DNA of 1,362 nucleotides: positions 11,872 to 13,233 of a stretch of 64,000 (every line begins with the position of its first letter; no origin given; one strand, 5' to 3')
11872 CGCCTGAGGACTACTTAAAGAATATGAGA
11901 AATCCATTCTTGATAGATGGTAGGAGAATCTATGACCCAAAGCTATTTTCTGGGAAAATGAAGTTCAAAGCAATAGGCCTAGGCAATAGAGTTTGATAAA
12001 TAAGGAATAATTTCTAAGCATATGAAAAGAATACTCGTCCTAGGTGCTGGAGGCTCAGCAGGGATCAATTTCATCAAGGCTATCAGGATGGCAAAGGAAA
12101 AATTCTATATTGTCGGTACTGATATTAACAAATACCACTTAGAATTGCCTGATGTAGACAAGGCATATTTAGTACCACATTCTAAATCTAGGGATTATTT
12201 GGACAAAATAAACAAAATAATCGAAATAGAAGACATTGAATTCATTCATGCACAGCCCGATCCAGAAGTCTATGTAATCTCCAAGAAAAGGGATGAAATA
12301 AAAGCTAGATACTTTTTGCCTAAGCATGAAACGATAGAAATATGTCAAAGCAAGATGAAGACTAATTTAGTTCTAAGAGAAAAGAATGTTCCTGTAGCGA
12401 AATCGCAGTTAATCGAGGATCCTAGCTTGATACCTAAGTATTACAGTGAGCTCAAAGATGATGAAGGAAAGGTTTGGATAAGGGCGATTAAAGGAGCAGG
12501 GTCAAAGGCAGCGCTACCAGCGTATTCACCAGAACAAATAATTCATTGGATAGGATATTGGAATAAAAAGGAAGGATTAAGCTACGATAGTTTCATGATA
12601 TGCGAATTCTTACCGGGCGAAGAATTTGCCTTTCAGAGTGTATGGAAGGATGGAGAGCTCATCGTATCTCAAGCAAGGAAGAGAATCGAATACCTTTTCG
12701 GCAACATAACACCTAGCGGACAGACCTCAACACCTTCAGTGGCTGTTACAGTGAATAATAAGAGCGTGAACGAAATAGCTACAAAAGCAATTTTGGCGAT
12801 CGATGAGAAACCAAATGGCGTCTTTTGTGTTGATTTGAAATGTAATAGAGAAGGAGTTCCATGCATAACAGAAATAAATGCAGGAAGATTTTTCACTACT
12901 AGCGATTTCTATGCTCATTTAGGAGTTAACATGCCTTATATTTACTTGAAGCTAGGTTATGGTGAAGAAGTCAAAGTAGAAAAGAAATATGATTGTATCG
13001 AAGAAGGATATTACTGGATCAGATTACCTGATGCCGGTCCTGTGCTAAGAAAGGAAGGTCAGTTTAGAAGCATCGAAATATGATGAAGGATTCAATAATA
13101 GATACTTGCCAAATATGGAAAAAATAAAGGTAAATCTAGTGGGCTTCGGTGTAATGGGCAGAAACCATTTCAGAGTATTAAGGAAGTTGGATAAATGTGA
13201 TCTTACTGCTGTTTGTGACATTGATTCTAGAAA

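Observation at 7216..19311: Predicted UDP-2,3-diamino-2,3-dideoxy-uronic-acid-type pathway plus an ATP-grasp enzyme in a Sulfolobales-like archaeon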

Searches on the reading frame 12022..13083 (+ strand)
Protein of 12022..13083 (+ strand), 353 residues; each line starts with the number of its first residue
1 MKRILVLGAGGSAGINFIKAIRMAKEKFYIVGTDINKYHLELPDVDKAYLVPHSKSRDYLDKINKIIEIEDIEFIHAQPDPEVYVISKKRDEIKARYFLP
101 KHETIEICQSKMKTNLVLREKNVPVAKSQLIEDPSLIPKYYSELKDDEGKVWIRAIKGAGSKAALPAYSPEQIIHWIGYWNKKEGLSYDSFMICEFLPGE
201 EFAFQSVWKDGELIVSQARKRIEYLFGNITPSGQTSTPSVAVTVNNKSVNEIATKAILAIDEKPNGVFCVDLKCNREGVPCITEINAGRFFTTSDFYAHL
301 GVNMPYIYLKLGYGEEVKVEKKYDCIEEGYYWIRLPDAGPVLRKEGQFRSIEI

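Call 4: search_protein_families(library=pfam, proteins=[window:12022-13083:+], max_evalue=0.01)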
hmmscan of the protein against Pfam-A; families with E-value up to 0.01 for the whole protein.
window:12022-13083:+ (353 aa): 3 families
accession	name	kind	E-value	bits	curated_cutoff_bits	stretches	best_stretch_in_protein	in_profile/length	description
PF21360.3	PylC-like_N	-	1.2e-07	32.2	27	1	4-95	1-90/96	PylC-like, N-terminal domain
PF15632.11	ATPgrasp_Ter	-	2.1e-06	28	29.1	1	190-318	4-114/131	ATP-grasp in the biosynthetic pathway with Ter operon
PF13535.11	ATP-grasp_4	-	0.00089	19.3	27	1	182-290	46-153/160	ATP-grasp domain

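Call 5: search_protein_families(library=ncbifam, proteins=[window:12022-13083:+], max_evalue=0.001)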
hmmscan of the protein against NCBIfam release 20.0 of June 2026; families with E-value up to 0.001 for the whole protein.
window:12022-13083:+ (353 aa): 9 families
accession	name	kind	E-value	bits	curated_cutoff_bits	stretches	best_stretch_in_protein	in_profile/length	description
NF009402.0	PRK12767.1-1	equivalog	1.4e-28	99.7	218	1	2-311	3-297/329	carbamoyl phosphate synthase-like protein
NF009405.0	PRK12767.1-4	equivalog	9e-17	61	390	1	4-317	3-293/320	carbamoyl phosphate synthase-like protein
NF009403.0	PRK12767.1-2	equivalog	7.1e-12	45.2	286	1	18-234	12-222/342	carbamoyl phosphate synthase-like protein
NF009406.0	PRK12767.1-5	equivalog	4.1e-11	42.5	271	1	2-202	3-194/327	carbamoyl phosphate synthase-like protein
NF005315.0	PRK06849.1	equivalog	4.8e-06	25.8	406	1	2-218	5-215/389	hypothetical protein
NF009404.0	PRK12767.1-3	equivalog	1.2e-05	24.3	316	0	30-123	28-124/344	carbamoyl phosphate synthase-like protein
TIGR00768.1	rimK_fam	subfamily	2.9e-05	23.6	143.4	1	102-304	79-268/276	RimK family alpha-L-glutamate ligase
TIGR02144.1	LysX_arch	equivalog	0.0005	19.2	275.6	0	101-288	78-253/281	lysine biosynthesis protein LysX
TIGR00877.1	purD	equivalog_domain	0.00099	18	288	0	96-286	90-289/425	phosphoribosylamine--glycine ligase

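Call 11: search_solved_structures(query=window:12022-13083:+, max_evalue=0.1)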
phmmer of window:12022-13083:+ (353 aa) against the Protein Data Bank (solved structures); distinct sequences matched with E-value up to 0.1: 0.

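Call 12: find_encoding_contigs(protein=window:12022-13083:+, flank=10000, max_places=6)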
Protein window:12022-13083:+ (353 aa): 4 contigs read that carry it; 3 places shown.
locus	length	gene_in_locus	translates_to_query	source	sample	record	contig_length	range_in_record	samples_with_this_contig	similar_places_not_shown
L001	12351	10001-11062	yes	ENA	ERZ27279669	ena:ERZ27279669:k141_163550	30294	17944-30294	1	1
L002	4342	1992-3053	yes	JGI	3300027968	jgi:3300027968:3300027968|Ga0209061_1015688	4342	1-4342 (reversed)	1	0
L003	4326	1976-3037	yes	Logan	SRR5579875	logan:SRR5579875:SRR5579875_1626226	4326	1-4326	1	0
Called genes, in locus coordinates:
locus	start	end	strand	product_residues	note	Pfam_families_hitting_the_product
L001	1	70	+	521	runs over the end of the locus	PF01943:Polysacc_synt, PF13440:Polysacc_synt_3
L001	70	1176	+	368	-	PF13439:Glyco_transf_4, PF00534:Glycos_transf_1, PF13692:Glyco_trans_1_4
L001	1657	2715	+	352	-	-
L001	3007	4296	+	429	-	PF01637:ATPase_2 (faint), PF13173:AAA_14, PF13635:DUF4143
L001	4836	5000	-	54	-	-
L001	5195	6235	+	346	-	PF01073:3Beta_HSD, PF01370:Epimerase, PF02719:Polysacc_synt_2, PF04321:RmlD_sub_bind, PF16363:GDP_Man_Dehyd, PF07993:NAD_binding_4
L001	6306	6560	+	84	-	PF00534:Glycos_transf_1, PF13692:Glyco_trans_1_4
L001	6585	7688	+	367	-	PF13439:Glyco_transf_4, PF00534:Glycos_transf_1, PF13692:Glyco_trans_1_4, PF20706:GT4-conflict (weak)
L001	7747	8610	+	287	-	PF00483:NTP_transferase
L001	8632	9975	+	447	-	PF03446:NAD_binding_2 (faint), PF03721:UDPG_MGDP_dh_N, PF00984:UDPG_MGDP_dh, PF03720:UDPG_MGDP_dh_C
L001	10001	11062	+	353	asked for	PF21360:PylC-like_N (weak), PF15632:ATPgrasp_Ter (weak)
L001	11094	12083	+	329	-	PF01408:GFO_IDH_MocA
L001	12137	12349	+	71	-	PF02737:3HCDH_N (weak), PF03446:NAD_binding_2 (weak), PF03721:UDPG_MGDP_dh_N, PF02254:TrkA_N (weak)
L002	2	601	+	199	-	?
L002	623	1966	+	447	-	PF03446:NAD_binding_2 (faint), PF03721:UDPG_MGDP_dh_N, PF00984:UDPG_MGDP_dh, PF03720:UDPG_MGDP_dh_C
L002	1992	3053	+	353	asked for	PF21360:PylC-like_N (weak), PF15632:ATPgrasp_Ter (weak)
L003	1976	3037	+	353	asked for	PF21360:PylC-like_N (weak), PF15632:ATPgrasp_Ter (weak)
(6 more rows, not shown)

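Call 13: find_homologous_proteins(query=window:12022-13080:+, max_evalue=0.001)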
Query window:12022-13080:+ (353 aa): 1390 proteins with E <= 0.001 among 3335 candidates; the best 120 are listed.
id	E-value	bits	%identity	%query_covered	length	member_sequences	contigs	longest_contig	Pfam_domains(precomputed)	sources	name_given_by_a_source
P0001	4.5e-238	807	100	100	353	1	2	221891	PF15632.12,PF21360.4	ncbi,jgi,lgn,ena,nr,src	ncbi:MAG TPA: hypothetical protein VKU94_01180 [Geobacterales bacterium]|nr:hypothetical protein [Ge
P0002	2.7e-190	650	78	100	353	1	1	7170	PF13535.12,PF15632.12,PF02655.20,PF21360.4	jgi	-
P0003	4.2e-177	607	73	100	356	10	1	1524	PF15632.12,PF02655.20,PF21360.4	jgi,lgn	jgi:carbamoyl-phosphate synthase large subunit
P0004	1.9e-172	591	72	100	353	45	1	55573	PF15632.12,PF02655.20,PF21360.4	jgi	-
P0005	1.3e-170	585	71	100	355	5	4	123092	PF15632.12,PF02655.20,PF21360.4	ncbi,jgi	ncbi:MAG: ATP-grasp domain-containing protein [Thermoprotei archaeon]|jgi:carbamoyl-phosphate syntha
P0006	2.6e-157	542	64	100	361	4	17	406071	PF15632.12,PF02655.20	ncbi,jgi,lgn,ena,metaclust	jgi:glutathione synthase/RimK-type ligase-like ATP-grasp enzyme|metaclust:\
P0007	4.4e-151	521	63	100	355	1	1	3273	PF15632.12,PF02655.20,PF21360.4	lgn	-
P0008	1.5e-144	500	62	100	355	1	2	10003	PF02655.20,PF21360.4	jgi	jgi:carbamoyl-phosphate synthase large subunit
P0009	1.9e-140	486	60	100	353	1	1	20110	PF15632.12,PF21360.4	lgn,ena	-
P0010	1.2e-136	474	59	99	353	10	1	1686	PF15632.12,PF21360.4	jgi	jgi:carbamoyl-phosphate synthase large subunit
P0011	1.4e-136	473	59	99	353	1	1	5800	PF15632.12,PF02655.20,PF21360.4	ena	-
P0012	2.1e-136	473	59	100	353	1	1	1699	PF15632.12,PF21360.4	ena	-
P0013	2.4e-136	473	58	100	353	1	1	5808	PF15632.12,PF02655.20,PF21360.4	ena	-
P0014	2.9e-135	469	58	99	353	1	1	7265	PF15632.12,PF02655.20,PF21360.4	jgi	jgi:carbamoyl-phosphate synthase large subunit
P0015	5.5e-135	468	59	99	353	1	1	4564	PF15632.12,PF02655.20,PF21360.4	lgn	-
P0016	1.1e-134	467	58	99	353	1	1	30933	PF15632.12,PF02655.20,PF21360.4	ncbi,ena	-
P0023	8.9e-132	458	58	99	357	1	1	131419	PF15632.12,PF02655.20,PF21360.4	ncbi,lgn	-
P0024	9.0e-132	458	57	99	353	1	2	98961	PF02655.20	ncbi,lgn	-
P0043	5.4e-128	445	57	99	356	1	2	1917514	PF15632.12,PF02655.20,PF21360.4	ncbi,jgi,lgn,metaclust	jgi:carbamoyl-phosphate synthase large subunit|metaclust:\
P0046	6.9e-128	445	57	100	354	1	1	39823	PF15632.12,PF02655.20,PF21360.4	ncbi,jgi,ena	-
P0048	5.1e-127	442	56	99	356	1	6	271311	PF15632.12,PF02655.20,PF21360.4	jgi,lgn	jgi:carbamoyl-phosphate synthase large subunit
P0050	9.9e-127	441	56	100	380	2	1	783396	PF15632.12,PF02655.20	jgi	-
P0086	3.3e-123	429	55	99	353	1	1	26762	PF15632.12,PF02655.20,PF21360.4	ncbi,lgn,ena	-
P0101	2.1e-122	427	55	98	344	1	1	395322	PF15632.12,PF02655.20,PF21360.4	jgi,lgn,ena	jgi:carbamoyl-phosphate synthase large subunit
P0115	3.9e-121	423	55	95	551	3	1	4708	PF15632.12,PF02655.20,PF21360.4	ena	-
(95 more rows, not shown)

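Call 16: find_related_loci(query=A1, collection=genome_contigs, flank=10000)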
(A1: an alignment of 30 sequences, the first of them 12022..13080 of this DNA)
Query A1 (353 aa) in genome_contigs; peptide patterns used: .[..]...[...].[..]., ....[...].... (x = any residue, [..] = any of these).
482 stretches matched a pattern; 424 encode a relative of the query (tblastn E <= 1e-3); the best 80 are kept; 80 distinct loci.
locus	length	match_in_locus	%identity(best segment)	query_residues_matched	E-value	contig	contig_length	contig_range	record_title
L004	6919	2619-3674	73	1-352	1e-178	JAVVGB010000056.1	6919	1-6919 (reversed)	MAG: Thermoproteota archaeon isolate PSS.bin.16 NODE_1910_length_6919_cov_133.351253, whole genome shotgun sequence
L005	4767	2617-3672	73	1-352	0e+0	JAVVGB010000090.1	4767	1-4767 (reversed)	MAG: Thermoproteota archaeon isolate PSS.bin.16 NODE_3054_length_4767_cov_134.883065, whole genome shotgun sequence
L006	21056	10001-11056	71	2-353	8e-176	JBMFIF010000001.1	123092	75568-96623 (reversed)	MAG: Thermoprotei archaeon isolate KM4324-16 NODE_1_length_123092_cov_23.461261, whole genome shotgun sequence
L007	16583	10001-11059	73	1-353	2e-169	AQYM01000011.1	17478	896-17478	Crenarchaeota archaeon SCGC AAA471-B05 YNPFFA_1DRAFT_contig_22.23_C, whole genome shotgun sequence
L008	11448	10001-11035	64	8-353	2e-156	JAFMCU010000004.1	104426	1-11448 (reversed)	MAG: Thermoprotei archaeon isolate CPBay_Spr30G08_23 NODE_26_length_104426_cov_8.117284, whole genome shotgun sequence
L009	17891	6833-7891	58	1-351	6e-137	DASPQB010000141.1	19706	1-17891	MAG TPA_asm: Nitrospirota bacterium isolate SMAG_U12188 k141_294325, whole genome shotgun sequence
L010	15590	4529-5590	57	1-353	1e-132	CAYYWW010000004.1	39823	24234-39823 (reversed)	MAG TPA_asm: uncultured archaeon isolate binchicken_co256_26 genome assembly, contig: NODE_1358_length_39823_cov_8.98478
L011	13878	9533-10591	55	1-353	4e-132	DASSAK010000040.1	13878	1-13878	MAG TPA_asm: Nitrosopumilaceae archaeon isolate SMAG_U15855 k141_217914, whole genome shotgun sequence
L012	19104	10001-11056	58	2-350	9e-132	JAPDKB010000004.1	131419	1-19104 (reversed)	MAG: archaeon isolate S5B5_HD70 c_000000000048, whole genome shotgun sequence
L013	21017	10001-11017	58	1-339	2e-136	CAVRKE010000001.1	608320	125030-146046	MAG: Candidatus Levybacteria bacterium isolate MFD01476.bin.1.95 genome assembly, contig: contig_20563, whole genome sho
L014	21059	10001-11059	52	1-353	1e-128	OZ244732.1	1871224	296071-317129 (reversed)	MAG: Nitrosopumilus sp. isolate 1ba6f6db-ac8b-4e9a-a1a8-fa3d0cad2b01 genome assembly, chromosome: 1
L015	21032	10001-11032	56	1-344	2e-128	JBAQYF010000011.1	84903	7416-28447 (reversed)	MAG: Candidatus Altiarchaeia archaeon isolate MFD12011_ilm_asm_bin5 k127_32769, whole genome shotgun sequence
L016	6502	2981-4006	54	1-342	3e-126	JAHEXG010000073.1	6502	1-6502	MAG: Candidatus Altiarchaeales archaeon isolate nzgw1 NODE_15170_length_6503_cov_3.394861, whole genome shotgun sequence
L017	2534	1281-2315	55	1-344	3e-132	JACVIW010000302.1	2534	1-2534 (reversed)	MAG: Candidatus Geohydrothermomicrobium daggyaiense isolate DG02.bin.164 contig302, whole genome shotgun sequence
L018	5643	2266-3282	56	1-339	2e-125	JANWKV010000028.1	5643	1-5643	MAG: Candidatus Microgenomates bacterium isolate CRAIB_MAG102 c_000000030624, whole genome shotgun sequence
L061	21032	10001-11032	51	1-349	6e-109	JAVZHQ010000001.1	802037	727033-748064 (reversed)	MAG: Candidatus Aenigmatarchaeota archaeon isolate DRTY-6_201808_bins_93 DRTY-6_201808_bins_93_scaffold_1, whole genome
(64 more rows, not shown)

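Call 20: search_solved_structures(query=A1, max_evalue=1)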
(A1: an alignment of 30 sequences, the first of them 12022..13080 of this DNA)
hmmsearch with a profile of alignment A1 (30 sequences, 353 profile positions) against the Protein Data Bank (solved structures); distinct sequences matched with E-value up to 1: 23.
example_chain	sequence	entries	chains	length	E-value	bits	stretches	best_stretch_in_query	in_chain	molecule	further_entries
4dim_A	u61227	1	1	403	7.8e-07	31.8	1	102-246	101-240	Phosphoribosylglycinamide synthetase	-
2yw2_A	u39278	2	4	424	3.9e-06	29.5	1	57-222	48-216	Phosphoribosylamine--glycine ligase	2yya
2pn1_A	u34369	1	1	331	7.9e-05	25.2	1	33-182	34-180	Carbamoylphosphate synthase large subunit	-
1gso_A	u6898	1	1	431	0.00099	21.6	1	67-287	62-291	PROTEIN (GLYCINAMIDE RIBONUCLEOTIDE SYNTHETASE)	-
3vpd_A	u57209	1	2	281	0.0048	19.4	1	101-306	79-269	Ribosomal protein S6 modification protein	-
3tqt_A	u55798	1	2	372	0.0077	18.7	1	104-300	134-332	D-alanine--D-alanine ligase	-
3ouu_A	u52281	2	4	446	0.011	18.1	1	11-182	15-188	Biotin carboxylase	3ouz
3lp8_A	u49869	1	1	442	0.018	17.5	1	63-207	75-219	Phosphoribosylamine-glycine ligase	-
3ax6_A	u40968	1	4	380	0.028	16.9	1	98-135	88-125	Phosphoribosylaminoimidazole carboxylase, ATPase subunit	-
2xcl_A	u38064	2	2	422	0.057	15.8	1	85-212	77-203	PHOSPHORIBOSYLAMINE--GLYCINE LIGASE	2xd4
1zem_A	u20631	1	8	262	0.25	13.7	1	3-74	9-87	xylitol dehydrogenase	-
1uc9_A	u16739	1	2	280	0.3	13.5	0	102-311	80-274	lysine biosynthesis enzyme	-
1uc8_A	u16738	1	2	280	0.35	13.2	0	102-310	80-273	lysine biosynthesis enzyme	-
4wd3_A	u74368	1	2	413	0.37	13.2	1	99-218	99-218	L-amino acid ligase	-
1jvb_A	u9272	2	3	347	0.64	12.4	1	2-75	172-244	NAD(H)-DEPENDENT ALCOHOL DEHYDROGENASE | NAD-dependent alcohol dehydrogenase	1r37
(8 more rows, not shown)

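Call 28: predict_structure(alignment_id=A1)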
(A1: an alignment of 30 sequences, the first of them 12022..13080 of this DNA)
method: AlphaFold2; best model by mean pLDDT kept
length: 353 residues; sequences in the alignment: 30
mean_pLDDT: 93.1   pTM: 0.91
mean pLDDT of the five models: 93.1, 92.8, 92.4, 91.1, 88.8
residues with pLDDT >= 90: 297; 70-90: 38; 50-70: 18; < 50: 0
segments of 3 or more residues with pLDDT < 50: none
pLDDT, mean of each block of 10 residues (from residue 1): 97 95 96 97 98 95 98 95 95 96 97 97 97 95 95 83 77 91 91 94 97 97 77 73 97 98 98 95 96 93 97 92 95 87 93 83
secondary structure, 60 per line:
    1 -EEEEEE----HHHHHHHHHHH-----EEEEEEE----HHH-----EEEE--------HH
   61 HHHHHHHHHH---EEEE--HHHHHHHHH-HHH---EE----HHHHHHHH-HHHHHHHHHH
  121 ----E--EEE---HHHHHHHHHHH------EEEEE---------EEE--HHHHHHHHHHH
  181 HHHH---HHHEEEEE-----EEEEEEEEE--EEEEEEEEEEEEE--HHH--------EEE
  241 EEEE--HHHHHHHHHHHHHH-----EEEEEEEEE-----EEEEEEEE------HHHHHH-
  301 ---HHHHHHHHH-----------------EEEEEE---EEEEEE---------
elements in order: E2-7 H12-22 E28-34 E47-50 H59-70 E74-77 H80-88 H102-109 H111-120 E128-130 H134-144 E151-155 E165-167 H170-184 E191-195 E201-209 E212-224 E238-244 H247-260 E266-274 E280-287 H294-299 H304-312 E330-335 E339-344

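Call 31: fold_search(model_id=the predicted structure, library=pdb)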
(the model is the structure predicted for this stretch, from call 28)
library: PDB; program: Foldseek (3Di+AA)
matches with E <= 10: 1926; with E <= 0.001: 767
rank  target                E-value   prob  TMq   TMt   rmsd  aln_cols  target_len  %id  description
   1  2yw2_A                1.8e-19  1.00  0.68  0.58   4.4       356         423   18  Crystal structure of GAR synthetase from Aquifex aeolicus in complex with ATP (released 2007-10-23)
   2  2pn1                  2.9e-18  1.00  0.70  0.79   4.1       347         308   15  Crystal structure of carbamoylphosphate synthase large subunit (split gene in MJ) (ZP_00538348.1) from Exiguobacterium s (released 2007-05-08)
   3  9yx2_B                5.6e-18  1.00  0.66  0.50   5.0       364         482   16  Structure of the long chain acyl-CoA carboxylase complex from Mycobacterium smegmatis with ATP, bicarbonate, and propi (released 2025-11-26)
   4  4wd3_A                6.0e-18  1.00  0.62  0.58   5.7       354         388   16  Crystal structure of an L-amino acid ligase RizA (released 2015-09-09)
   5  9yx2_D                6.3e-18  1.00  0.65  0.50   4.9       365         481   16  Structure of the long chain acyl-CoA carboxylase complex from Mycobacterium smegmatis with ATP, bicarbonate, and propi (released 2025-11-26)
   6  9yx2_A                1.6e-17  1.00  0.67  0.42   4.9       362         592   16  Structure of the long chain acyl-CoA carboxylase complex from Mycobacterium smegmatis with ATP, bicarbonate, and propi (released 2025-11-26)
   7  1ulz                  2.0e-17  1.00  0.57  0.47   8.2       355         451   15  Crystal structure of the biotin carboxylase subunit of pyruvate carboxylase (released 2004-03-09)
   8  2vpq_A                2.3e-17  1.00  0.68  0.55   4.5       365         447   16  Crystal structure of biotin carboxylase from S. aureus complexed with AMPPNP (released 2008-09-09)
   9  9yx2_T                2.5e-17  1.00  0.66  0.51   5.0       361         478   16  Structure of the long chain acyl-CoA carboxylase complex from Mycobacterium smegmatis with ATP, bicarbonate, and propi (released 2025-11-26)
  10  2vpq_B                2.9e-17  1.00  0.71  0.57   4.2       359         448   14  Crystal structure of biotin carboxylase from S. aureus complexed with AMPPNP (released 2008-09-09)
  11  7kbl_B                3.2e-17  1.00  0.56  0.46   7.9       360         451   14  Biotin Carboxylase domain of Thermophilic 2-Oxoglutarate Carboxylase bound to Bicarbonate (released 2021-01-27)
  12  3k5i_A                4.6e-17  1.00  0.70  0.65   3.9       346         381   15  Crystal structure of N5-carboxyaminoimidazole synthase from aspergillus clavatus in complex with ADP and 5-aminoimadaz (released 2009-10-20)
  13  8zux_A                5.6e-17  1.00  0.69  0.43   4.5       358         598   14  Structure of G668R-hPCC (released 2025-11-19)
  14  3vot_B                5.6e-17  1.00  0.66  0.60   5.1       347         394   12  Crystal structure of L-amino acid ligase from Bacillus licheniformis (released 2012-11-07)
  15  8zuy_A                6.7e-17  1.00  0.67  0.38   4.7       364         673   14  Structure of M695D-hPCC (released 2025-11-19)
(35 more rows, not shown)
